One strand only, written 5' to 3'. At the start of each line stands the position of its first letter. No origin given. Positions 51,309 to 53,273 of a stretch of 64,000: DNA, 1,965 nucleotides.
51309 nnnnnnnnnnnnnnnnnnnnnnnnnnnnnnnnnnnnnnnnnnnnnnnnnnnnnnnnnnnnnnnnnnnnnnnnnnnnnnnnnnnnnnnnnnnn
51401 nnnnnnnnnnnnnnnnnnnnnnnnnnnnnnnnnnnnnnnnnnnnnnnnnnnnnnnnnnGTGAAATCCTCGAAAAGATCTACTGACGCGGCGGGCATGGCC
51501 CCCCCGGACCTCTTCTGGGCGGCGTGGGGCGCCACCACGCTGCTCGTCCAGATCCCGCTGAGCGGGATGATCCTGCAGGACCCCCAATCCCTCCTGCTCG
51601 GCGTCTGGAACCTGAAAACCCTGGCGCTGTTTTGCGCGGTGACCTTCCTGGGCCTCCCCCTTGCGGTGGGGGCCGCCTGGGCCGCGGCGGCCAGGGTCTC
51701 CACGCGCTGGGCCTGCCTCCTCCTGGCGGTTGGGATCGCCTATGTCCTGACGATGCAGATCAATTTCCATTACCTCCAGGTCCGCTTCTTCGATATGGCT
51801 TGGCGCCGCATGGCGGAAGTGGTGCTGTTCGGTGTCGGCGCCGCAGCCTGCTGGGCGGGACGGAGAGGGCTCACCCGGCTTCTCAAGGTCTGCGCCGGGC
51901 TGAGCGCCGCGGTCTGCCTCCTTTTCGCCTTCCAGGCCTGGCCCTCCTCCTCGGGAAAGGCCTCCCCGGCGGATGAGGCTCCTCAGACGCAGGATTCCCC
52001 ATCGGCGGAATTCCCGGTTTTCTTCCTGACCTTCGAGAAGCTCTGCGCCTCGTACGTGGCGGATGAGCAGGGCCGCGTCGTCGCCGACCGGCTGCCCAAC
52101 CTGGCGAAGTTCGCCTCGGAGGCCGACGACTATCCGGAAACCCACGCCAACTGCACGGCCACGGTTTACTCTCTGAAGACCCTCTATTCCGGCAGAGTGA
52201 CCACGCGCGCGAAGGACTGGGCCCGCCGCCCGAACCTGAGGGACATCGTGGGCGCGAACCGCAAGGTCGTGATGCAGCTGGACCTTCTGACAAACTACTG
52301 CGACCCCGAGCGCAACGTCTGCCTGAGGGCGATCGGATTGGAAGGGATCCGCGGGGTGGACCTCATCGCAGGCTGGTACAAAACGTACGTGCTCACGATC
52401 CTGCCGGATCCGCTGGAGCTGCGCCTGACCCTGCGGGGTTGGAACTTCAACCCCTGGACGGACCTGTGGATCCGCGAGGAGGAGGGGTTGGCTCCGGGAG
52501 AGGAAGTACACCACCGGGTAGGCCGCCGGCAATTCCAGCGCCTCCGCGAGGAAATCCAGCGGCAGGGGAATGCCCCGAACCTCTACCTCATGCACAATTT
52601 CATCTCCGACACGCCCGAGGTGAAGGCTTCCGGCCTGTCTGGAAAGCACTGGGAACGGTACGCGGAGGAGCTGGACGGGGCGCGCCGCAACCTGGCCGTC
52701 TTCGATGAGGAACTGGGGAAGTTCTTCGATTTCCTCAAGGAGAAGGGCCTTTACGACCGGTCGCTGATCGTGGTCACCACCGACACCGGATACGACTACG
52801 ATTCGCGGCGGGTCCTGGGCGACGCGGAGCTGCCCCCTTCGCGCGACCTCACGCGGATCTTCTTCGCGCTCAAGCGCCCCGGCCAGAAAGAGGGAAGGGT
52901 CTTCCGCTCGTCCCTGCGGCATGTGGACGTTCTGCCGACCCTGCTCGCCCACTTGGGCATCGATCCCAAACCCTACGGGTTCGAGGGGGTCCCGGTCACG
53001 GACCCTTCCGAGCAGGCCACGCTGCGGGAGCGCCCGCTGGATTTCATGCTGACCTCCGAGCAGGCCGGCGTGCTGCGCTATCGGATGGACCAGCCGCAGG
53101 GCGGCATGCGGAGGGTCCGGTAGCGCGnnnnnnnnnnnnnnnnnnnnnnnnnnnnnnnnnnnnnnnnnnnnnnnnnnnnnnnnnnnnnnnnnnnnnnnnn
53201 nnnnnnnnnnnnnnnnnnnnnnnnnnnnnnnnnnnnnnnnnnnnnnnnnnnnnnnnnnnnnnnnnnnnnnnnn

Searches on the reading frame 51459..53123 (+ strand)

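Call 20: search_protein_families(library=pfam, proteins=[window:51459-53123:+], max_evalue=0.00001)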
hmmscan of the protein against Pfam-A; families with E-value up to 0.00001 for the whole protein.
window:51459-53123:+ (554 aa): 0 families

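Call 46: search_protein_families(library=ncbifam, proteins=[window:51459-53123:+], max_evalue=0.00001)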
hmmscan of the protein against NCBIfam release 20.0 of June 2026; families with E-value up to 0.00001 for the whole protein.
window:51459-53123:+ (554 aa): 2 families
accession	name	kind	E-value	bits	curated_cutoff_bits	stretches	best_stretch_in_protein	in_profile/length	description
NF053595.1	LptchSynLtaSGpos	equivalog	7.4e-09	34.7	970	1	415-526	437-553/626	lipoteichoic acid synthase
NF045661.1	HdlasePehA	equivalog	3.6e-07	29.2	900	1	415-502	291-378/506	phosphoric/sulfuric ester hydrolase PehA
